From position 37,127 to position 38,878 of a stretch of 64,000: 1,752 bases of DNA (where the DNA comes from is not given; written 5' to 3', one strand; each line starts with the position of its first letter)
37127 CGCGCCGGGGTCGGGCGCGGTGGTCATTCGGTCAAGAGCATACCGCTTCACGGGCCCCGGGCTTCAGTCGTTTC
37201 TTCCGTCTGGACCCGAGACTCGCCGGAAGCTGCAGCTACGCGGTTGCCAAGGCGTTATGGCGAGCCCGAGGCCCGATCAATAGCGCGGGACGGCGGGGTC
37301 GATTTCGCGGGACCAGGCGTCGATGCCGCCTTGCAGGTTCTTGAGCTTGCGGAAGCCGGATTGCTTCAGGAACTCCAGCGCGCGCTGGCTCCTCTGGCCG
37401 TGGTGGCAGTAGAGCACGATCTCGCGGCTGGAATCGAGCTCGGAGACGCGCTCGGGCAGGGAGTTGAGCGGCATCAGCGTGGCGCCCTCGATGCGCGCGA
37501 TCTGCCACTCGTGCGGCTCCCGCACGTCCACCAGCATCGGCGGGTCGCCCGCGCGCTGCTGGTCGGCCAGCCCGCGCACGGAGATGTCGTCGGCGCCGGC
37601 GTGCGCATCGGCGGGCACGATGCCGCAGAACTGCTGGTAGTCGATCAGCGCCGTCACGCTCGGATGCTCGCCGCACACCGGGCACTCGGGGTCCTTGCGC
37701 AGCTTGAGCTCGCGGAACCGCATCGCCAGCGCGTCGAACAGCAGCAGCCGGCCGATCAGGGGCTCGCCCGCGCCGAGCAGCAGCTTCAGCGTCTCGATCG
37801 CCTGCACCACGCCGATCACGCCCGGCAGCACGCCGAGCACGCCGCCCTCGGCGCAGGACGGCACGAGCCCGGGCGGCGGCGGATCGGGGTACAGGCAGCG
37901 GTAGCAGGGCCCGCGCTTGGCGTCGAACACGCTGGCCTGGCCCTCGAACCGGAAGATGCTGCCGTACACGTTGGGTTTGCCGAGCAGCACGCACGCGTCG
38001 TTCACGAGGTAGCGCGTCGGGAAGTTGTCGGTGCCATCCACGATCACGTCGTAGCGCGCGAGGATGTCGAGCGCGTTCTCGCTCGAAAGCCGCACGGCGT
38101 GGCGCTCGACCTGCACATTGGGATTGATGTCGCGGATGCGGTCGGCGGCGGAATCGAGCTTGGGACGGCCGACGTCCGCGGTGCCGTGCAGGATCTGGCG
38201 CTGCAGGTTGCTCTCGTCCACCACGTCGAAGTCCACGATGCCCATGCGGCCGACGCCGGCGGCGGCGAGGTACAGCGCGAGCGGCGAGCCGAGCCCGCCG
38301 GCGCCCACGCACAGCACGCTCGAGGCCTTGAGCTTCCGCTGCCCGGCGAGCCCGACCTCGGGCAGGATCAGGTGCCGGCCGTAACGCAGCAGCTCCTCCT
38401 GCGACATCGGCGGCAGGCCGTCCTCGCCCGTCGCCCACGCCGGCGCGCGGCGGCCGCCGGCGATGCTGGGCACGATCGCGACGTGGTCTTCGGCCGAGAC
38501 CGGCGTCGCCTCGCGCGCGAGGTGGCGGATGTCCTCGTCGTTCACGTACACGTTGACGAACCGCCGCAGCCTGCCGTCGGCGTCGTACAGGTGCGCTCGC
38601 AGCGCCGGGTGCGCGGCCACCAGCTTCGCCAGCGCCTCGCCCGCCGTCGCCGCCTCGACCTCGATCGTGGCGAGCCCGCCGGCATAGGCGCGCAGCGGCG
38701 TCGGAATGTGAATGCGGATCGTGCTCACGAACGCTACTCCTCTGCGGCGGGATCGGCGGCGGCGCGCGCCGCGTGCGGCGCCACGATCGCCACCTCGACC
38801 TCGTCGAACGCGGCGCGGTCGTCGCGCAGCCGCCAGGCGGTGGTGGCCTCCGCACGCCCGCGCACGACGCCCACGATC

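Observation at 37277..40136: The thiocarboxylate cysteine-biosynthesis operon has its sulfur carrier fused in-frame to its own E1-rhodanese activator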

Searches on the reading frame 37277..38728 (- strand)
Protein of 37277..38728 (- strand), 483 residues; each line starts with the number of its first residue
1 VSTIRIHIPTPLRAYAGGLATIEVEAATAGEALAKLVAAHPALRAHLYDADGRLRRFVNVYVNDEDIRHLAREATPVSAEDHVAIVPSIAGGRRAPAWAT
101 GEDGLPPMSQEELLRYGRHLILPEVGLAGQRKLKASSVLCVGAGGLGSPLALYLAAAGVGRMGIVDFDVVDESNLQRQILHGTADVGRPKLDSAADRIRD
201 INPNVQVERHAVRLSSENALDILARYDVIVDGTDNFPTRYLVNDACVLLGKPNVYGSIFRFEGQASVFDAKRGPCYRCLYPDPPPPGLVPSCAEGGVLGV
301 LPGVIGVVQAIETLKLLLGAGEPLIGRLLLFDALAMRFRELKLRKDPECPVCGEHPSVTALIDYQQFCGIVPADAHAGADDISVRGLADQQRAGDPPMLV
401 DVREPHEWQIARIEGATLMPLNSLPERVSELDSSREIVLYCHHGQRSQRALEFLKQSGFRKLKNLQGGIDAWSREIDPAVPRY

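Call 4: search_protein_families(library=pfam, proteins=[window:37277-38728:-], max_evalue=0.01)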
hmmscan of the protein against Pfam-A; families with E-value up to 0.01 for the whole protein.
window:37277-38728:- (483 aa): 3 families
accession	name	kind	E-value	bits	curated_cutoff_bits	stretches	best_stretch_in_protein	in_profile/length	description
PF00899.27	ThiF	-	8.1e-84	280.9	28.1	1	116-351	1-238/238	ThiF family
PF00581.25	Rhodanese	-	5.4e-19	69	22.2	1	392-474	10-101/102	Rhodanese-like domain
PF02597.26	ThiS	-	7.7e-12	46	22.5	1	6-92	1-76/76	ThiS family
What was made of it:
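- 38453..38728 (-): CysO-like ThiS/MoaD beta-grasp sulfur-carrier domain, aa 1-92, ending IAGG. Pfam ThiS at 6-92 covers the whole model (call 4).
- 37619..38413 (-): MoeB/ThiF/MoeZ-type E1 adenylation domain, aa 106-370. Motifs: R115-Y-G-R-H, G142-A-G-G-L-G, D231-G-T-D-N-F, zinc cysteines C275/C278/C349/C352, and loop cysteine C292. Pfam ThiF E 8e-84 (call 4).
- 37280..37573 (-): Rhodanese domain, aa 386-483, with active-site loop C441-H-H-G-Q-R-S. Pfam Rhodanese E 5e-19 (call 4).
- On CysO-type ThiS/MoaD sulfur-carrier protein: Pfam ThiS covers the full model, E 7.7e-12 (call 4).
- Checked: Pfam (call 4) finds ThiS at aa 6-92 (full model 1-76/76, E 7.7e-12), ThiF at 116-351 (E 8e-84) and Rhodanese at 392-474 (E 5e-19).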

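Call 5: find_homologous_proteins(query=window:37277-38728:-, max_evalue=1e-10)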
Query window:37277-38728:- (483 aa): 8000 proteins with E <= 1e-10 among 8000 candidates; the best 120 are listed.
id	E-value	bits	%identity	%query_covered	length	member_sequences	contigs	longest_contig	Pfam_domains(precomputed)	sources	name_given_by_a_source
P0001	0.0e+0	1084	100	99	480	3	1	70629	PF02597.27,PF00899.28,PF00581.26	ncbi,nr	ncbi:MAG TPA: molybdopterin-synthase adenylyltransferase MoeB [Candidatus Eisenbacteria bacterium]|n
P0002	1.1e-262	890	81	100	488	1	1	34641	PF02597.27,PF00899.28,PF00581.26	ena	-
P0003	3.1e-256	869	80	100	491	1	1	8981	PF02597.27,PF00899.28,PF00581.26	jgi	jgi:sulfur-carrier protein adenylyltransferase/sulfurtransferase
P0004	2.7e-248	843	76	100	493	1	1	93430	PF02597.27,PF00899.28,PF00581.26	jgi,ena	jgi:adenylyltransferase/sulfurtransferase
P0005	3.4e-248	842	76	100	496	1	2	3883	PF02597.27,PF00899.28,PF00581.26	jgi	jgi:adenylyltransferase/sulfurtransferase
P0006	7.2e-242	821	74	99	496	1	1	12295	PF02597.27,PF00899.28,PF00581.26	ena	-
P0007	2.4e-241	820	74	100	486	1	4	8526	PF02597.27,PF00899.28,PF00581.26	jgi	jgi:adenylyltransferase/sulfurtransferase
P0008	4.6e-241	819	75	100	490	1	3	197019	PF02597.27,PF00899.28,PF00581.26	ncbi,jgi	jgi:molybdopterin/thiamine biosynthesis adenylyltransferase/rhodanese-related sulfurtransferase/moly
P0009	1.3e-240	817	75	100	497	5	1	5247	PF02597.27,PF00899.28,PF00581.26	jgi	jgi:adenylyltransferase/sulfurtransferase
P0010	3.5e-240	816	74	100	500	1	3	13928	PF02597.27,PF00899.28,PF00581.26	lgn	-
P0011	3.8e-240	816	74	99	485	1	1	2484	PF02597.27,PF00899.28,PF00581.26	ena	-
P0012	3.9e-240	816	73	100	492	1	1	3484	PF02597.27,PF00899.28,PF00581.26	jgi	-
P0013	5.4e-240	815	72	100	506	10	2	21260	PF02597.27,PF00899.28,PF00581.26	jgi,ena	-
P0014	5.8e-240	815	73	100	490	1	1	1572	PF02597.27,PF00899.28,PF00581.26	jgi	jgi:adenylyltransferase/sulfurtransferase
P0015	5.2e-239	812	70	100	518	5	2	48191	PF02597.27,PF00899.28,PF00581.26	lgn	-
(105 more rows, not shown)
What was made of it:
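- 37277..38728 (-): The single 483-aa ORF: CysO-linker-E1-rhodanese, read here as a polyprotein. It is 100% identical to NCBI protein P0001 from a Candidatus Eisenbacteria MAG (call 5).
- The same uninterrupted architecture appears in independent assemblies from NCBI, ENA, JGI and Logan at 65-81% identity (call 5).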

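Call 6: search_protein_families(library=ncbifam, proteins=[window:37277-38728:-], max_evalue=0.001)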
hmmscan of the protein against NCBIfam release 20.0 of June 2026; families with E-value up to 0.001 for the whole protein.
window:37277-38728:- (483 aa): 34 families (the best 25 are shown)
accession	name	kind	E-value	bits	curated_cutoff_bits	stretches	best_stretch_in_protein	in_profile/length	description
NF005646.0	PRK07411.1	equivalog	3.5e-167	556.4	633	1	108-483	11-390/390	molybdopterin-synthase adenylyltransferase MoeB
NF005902.0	PRK07878.1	equivalog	2.8e-154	513.7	647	1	108-483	15-392/392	adenylyltransferase/sulfurtransferase MoeZ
NF006444.0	PRK08762.1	equivalog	2.5e-148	493.9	449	2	86-369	97-384/387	molybdopterin-synthase adenylyltransferase MoeB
NF047750.1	SAMPActivE1UbaA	equivalog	3.2e-105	351.3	450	1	110-370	7-267/270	SAMP-activating enzyme E1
NF004281.0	PRK05690.1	subfamily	1.3e-93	312.8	266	1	107-353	4-249/250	molybdopterin-synthase adenylyltransferase MoeB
NF004111.0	PRK05600.1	equivalog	1.5e-79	267.8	437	1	108-471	14-370/371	ThiF family adenylyltransferase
TIGR02356.1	adenyl_thiF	equivalog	2.6e-73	245.7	275.25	1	115-317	1-203/203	thiazole biosynthesis adenylyltransferase ThiF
TIGR02355.1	moeB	equivalog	1e-72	244.4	376.55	1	112-352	1-240/240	molybdopterin-synthase adenylyltransferase MoeB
NF006204.0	PRK08328.1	equivalog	3.3e-46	157.7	339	1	108-336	2-224/231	hypothetical protein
NF009123.0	PRK12475.1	subfamily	1.9e-43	149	510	1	115-366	4-257/338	MoeB/ThiF family adenylyltransferase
NF006395.0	PRK08644.1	equivalog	3.6e-29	101.9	159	1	130-247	25-141/215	sulfur carrier protein ThiS adenylyltransferase ThiF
TIGR02354.1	thiF_fam2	equivalog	2.6e-22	79.7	152.2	1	131-245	17-130/200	thiamine biosynthesis protein ThiF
NF006077.0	PRK08223.1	equivalog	8.3e-22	77.5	266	1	128-268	21-163/296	hypothetical protein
NF041918.1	SAMP1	equivalog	4.9e-15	55.8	60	1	20-92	16-91/91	ubiquitin-like small modifier protein 1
NF045521.1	rhoda_near_glyco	subfamily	1.2e-14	54.3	145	1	388-475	26-111/144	rhodanese homology domain-containing protein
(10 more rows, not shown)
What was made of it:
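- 37619..38413 (-): NCBIfam PRK08762 MoeB scores 493.9, above the 449 cut-off; the MoeZ equivalog scores 513.7, below 647 (call 6).
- On MoeZ/MoeZR (E1 adenylyltransferase with C-terminal rhodanese): The MoeB model NF006444 scores 493.9, above its 449 cut-off (call 6).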

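Call 13: search_solved_structures(query=window:37277-38728:-, max_evalue=0.00001)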
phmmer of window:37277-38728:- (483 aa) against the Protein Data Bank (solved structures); distinct sequences matched with E-value up to 0.00001: 95 (the best 60 are shown).
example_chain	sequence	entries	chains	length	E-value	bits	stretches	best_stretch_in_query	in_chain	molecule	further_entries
6yub_A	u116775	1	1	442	4.2e-64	220.2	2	108-319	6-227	Adenylyltransferase and sulfurtransferase uba4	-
1jw9_B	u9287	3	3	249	1.6e-59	205.1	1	107-354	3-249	MOLYBDOPTERIN BIOSYNTHESIS MOEB PROTEIN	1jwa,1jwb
1zfn_A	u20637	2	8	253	1.1e-58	202.3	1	108-354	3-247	Adenylyltransferase thiF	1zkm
1zud_1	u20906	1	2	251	1.6e-58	201.8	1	109-354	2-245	Adenylyltransferase thiF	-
6yub_B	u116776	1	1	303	1.9e-53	185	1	108-319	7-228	Adenylyltransferase and sulfurtransferase uba4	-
6yuc_D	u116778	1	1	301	9.8e-52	179.4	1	108-319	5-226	Adenylyltransferase and sulfurtransferase uba4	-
6z6s_DDD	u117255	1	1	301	9.8e-52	179.4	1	108-319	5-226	Adenylyltransferase and sulfurtransferase uba4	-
8se9_A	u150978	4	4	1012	1.1e-19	73.6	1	107-277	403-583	Ubiquitin-like modifier-activating enzyme 7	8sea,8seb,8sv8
8oif_A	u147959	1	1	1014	1.3e-19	73.4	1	107-277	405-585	Ubiquitin-like modifier-activating enzyme 7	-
9qgg_B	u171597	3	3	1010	2.6e-17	65.9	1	126-278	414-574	E1 ubiquitin-activating enzyme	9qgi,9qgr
1tt5_B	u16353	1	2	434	1.3e-16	63.5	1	133-292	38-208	ubiquitin-activating enzyme E1C isoform 1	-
1yov_B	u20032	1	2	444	1.4e-16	63.4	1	133-292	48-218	Ubiquitin-activating enzyme E1C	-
5tr4_A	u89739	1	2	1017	1.4e-16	63.4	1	124-292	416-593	Ubiquitin-activating enzyme E1 1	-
9mc4_A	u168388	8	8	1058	1.5e-16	63.4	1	128-292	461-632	Ubiquitin-like modifier-activating enzyme 1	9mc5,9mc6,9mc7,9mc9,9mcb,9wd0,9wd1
3gzn_B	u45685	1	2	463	1.7e-16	63.2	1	133-292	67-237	NEDD8-activating enzyme E1 catalytic subunit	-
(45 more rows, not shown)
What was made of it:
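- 38453..38728 (-): It aligns with Mtb CysO 3DWG_C residues 3-93, up to the terminal GG, E 6e-14 (call 13).
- On CysO-type ThiS/MoaD sulfur-carrier protein: Matches 3DWG_C CysO at E 6e-14 (call 13). IAGG lies at aa 89-92 and aligns to the terminal GG of Mtb CysO (call 13).
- Its best solved match is Mtb CysO, aligned to the terminal GG (call 13). The Campylobacter Ubl domains are described as 'distinct from ThiS', whereas this one matches Mtb CysO best (call 13).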

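Call 14: find_related_loci(query=window:37277-38728:-, collection=genome_contigs, flank=6000)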
Query window:37277-38728:- (483 aa) in genome_contigs; peptide patterns used: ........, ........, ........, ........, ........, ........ (x = any residue, [..] = any of these).
599 stretches matched a pattern (row limit reached: there are more); 591 encode a relative of the query (tblastn E <= 1e-3); the best 80 are kept; 80 distinct loci.
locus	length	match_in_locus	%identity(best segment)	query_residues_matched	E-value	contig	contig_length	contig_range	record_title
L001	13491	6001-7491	68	3-483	0e+0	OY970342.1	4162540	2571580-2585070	MAG: Candidatus Eisenbacteria bacterium isolate MFD02242.bin.c.1 genome assembly, chromosome: 1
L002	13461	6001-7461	64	1-483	0e+0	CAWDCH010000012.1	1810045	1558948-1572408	MAG: Vicinamibacteria bacterium isolate MFD04850.bin.1.102 genome assembly, contig: contig_1788, whole genome shotgun se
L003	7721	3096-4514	65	4-483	0e+0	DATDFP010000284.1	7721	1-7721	MAG TPA_asm: Gemmatimonadales bacterium isolate SMAG_U229 k141_866618, whole genome shotgun sequence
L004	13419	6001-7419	64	4-483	0e+0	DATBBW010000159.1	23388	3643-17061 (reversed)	MAG TPA_asm: Gemmatimonadales bacterium isolate SMAG_U5769 k141_3738492, whole genome shotgun sequence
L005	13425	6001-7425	64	4-483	0e+0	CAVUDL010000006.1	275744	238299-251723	MAG: uncultured Gemmatimonadales bacterium isolate MFD02840.bin.1.159 genome assembly, contig: contig_18665, whole genom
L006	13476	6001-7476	63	4-483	0e+0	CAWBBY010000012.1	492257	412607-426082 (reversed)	MAG: uncultured Acidobacteriaceae bacterium isolate MFD00731.bin.2.47 genome assembly, contig: contig_25381, whole genom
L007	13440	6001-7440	64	4-483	0e+0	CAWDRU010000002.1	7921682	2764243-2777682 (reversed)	MAG: Blastocatellia bacterium isolate MFD04935.bin.1.50 genome assembly, contig: contig_540, whole genome shotgun sequen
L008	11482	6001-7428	64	5-483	0e+0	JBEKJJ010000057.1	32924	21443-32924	MAG: Bryobacteraceae bacterium isolate SPRUCE 320 SPRUCE_320_57, whole genome shotgun sequence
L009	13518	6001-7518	61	4-483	0e+0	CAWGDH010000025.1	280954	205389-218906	MAG: uncultured Acidobacteriaceae bacterium isolate MFD06092.bin.1.77 genome assembly, contig: contig_8879, whole genome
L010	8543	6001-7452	62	1-483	0e+0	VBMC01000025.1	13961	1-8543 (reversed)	MAG: Methanobacteriota archaeon isolate EA_13 14_0927_12_40cm_scaffold_8721, whole genome shotgun sequence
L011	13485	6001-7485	63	4-483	0e+0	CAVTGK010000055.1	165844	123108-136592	MAG: uncultured Acidobacteriota bacterium isolate MFD09267.bin.2.138 genome assembly, contig: contig_66007, whole genome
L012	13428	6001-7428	62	3-483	0e+0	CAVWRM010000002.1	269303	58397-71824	MAG: uncultured Gemmatimonadales bacterium isolate MFD04944.bin.1.90 genome assembly, contig: contig_66087, whole genome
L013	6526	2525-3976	60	4-483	0e+0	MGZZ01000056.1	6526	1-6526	MAG: Ignavibacteria bacterium GWC2_36_12 gwc2_scaffold_17491, whole genome shotgun sequence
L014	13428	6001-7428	63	3-483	0e+0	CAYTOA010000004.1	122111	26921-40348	MAG TPA_asm: uncultured Chitinophagaceae bacterium isolate binchicken_co241_368 genome assembly, contig: NODE_128_length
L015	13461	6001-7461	61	2-483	0e+0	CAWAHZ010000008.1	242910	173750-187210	MAG: Bryobacterales bacterium isolate MFD04434.bin.1.11 genome assembly, contig: contig_23545, whole genome shotgun sequ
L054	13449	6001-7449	64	6-483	0e+0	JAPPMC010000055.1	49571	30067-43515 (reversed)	MAG: Bryobacterales bacterium isolate RHO3_bin_37 NODE_1521_length_49571_cov_28.202016, whole genome shotgun sequence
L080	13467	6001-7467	59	5-483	0e+0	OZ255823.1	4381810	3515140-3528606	MAG: Capsulimonadaceae bacterium isolate 0e0e4994-cba3-4c6d-b89d-4184e066f449 genome assembly, chromosome: 1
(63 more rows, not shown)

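Call 41: predict_structure(alignment_id=A1)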
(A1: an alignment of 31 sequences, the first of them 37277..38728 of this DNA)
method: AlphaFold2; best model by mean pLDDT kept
length: 483 residues; sequences in the alignment: 31
mean_pLDDT: 83.8   pTM: 0.62
mean pLDDT of the five models: 83.8, 83.6, 80.5, 75.1, 74.4
residues with pLDDT >= 90: 217; 70-90: 193; 50-70: 50; < 50: 23
segments of 3 or more residues with pLDDT < 50: 88-93, 119-121, 287-291, 293-297, 374-377
pLDDT, mean of each block of 10 residues (from residue 1): 86 87 94 94 86 78 81 88 72 60 82 68 72 94 72 91 85 61 74 88 92 92 97 83 96 86 90 93 59 50 86 94 94 88 94 92 77 55 93 90 88 93 90 91 85 89 92 90 68
secondary structure, 60 per line:
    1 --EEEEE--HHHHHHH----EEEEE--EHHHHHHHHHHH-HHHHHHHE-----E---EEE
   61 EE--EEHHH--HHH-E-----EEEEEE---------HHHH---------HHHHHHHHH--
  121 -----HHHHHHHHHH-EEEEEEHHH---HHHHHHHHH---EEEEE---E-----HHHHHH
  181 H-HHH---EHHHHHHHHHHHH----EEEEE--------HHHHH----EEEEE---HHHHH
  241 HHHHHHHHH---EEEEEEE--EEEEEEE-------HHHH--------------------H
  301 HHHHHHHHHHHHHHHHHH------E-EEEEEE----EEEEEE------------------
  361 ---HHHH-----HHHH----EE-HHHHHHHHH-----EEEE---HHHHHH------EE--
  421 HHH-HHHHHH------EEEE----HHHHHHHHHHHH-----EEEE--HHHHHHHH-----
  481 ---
elements in order: E3-7 H10-16 E21-25 H29-39 H41-47 E58-62 E82-87 H97-100 H110-118 H126-135 E137-142 H149-157 E161-165 H175-181 H190-201 E206-210 H219-223 E228-232 H236-249 E253-259 E262-268 H276-279 H300-318 E327-332 E337-342 H364-367 H373-376 H384-392 E398-401 H405-410 H425-430 E437-440 H445-456 E462-465 H468-475
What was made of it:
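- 38453..38728 (-): The AF2 model shows a confident beta-grasp fold (call 41).
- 38453..38458 (-): Codons for Gly91-Gly92. The predicted scissile bond is Gly92|Arg93. The tail, aa 88-93, has pLDDT below 50, meaning it is predicted flexible (call 41).
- On CysO-type ThiS/MoaD sulfur-carrier protein: AF2 gives a confident beta-grasp at aa 1-87 (call 41).
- The tail has pLDDT below 50 in the AF2 model (call 41).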

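Call 56: search_protein_families(library=pfam, proteins=[L054:1766-4105:-, L054:4580-5887:-, L054:5992-7452:+, L054:7486-9576:-, L054:9468-10664:-], max_evalue=0.0001)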
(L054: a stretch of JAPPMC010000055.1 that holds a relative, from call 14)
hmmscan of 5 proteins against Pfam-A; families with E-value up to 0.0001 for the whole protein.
L054:1766-4105:- (779 aa): 5 families
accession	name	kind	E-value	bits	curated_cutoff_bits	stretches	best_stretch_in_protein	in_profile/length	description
PF01011.28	PQQ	-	5.5e-80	270.2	26.7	2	281-585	1-335/595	Glucose/ethanol/alcohol dehydrogenase, beta-propeller domain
PF13360.13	PQQ_2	-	2.2e-23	83.6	27.6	2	320-453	25-142/233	Outer membrane protein assembly factor BamB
PF00034.26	Cytochrom_C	-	8.8e-13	49.8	21.3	1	31-104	2-88/90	Cytochrome c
PF13442.11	Cytochrome_CBB3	-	2.3e-12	47.5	27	1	30-101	3-67/68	Cytochrome C oxidase, cbb3-type, subunit III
PF13570.13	Beta-prop_ACSF4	-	2.4e-09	37.5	133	1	684-778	31-123/329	Beta-alanine-activating enzyme, beta-propeller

L054:4580-5887:- (435 aa): 3 families
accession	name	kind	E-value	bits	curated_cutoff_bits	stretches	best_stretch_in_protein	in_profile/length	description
PF00266.25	Aminotran_5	-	9.6e-45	153.6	21.5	1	111-382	43-317/371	Aminotransferase class-V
PF01212.27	Beta_elim_lyase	-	2.9e-05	24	27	1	153-274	71-204/288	Beta-eliminating lyase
PF00155.27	Aminotran_1_2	-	2.9e-05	23.9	19.7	0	126-245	63-187/361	Aminotransferase class I and II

L054:5992-7452:+ (486 aa): 3 families
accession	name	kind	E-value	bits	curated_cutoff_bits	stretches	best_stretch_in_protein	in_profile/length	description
PF00899.27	ThiF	-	1.2e-83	280.4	28.1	1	115-350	1-238/238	ThiF family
PF00581.25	Rhodanese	-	5.8e-18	65.7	22.2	1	387-478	2-102/102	Rhodanese-like domain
PF02597.26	ThiS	-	2.8e-10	41.1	22.5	1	4-90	1-76/76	ThiS family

L054:7486-9576:- (696 aa): 2 families
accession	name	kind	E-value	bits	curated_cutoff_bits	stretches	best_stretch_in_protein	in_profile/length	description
PF01433.26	Peptidase_M1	-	9.5e-13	48.7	27.7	1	278-473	6-218/218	Peptidase family M1 domain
PF07719.23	TPR_2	-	8.7e-09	35.3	27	0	570-596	5-31/34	Tetratricopeptide repeat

L054:9468-10664:- (398 aa): 1 family
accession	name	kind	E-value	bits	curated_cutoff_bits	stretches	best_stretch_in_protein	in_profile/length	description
PF02684.21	LpxB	-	1.8e-88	297.4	22.6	1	26-363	1-345/374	Lipid-A-disaccharide synthetase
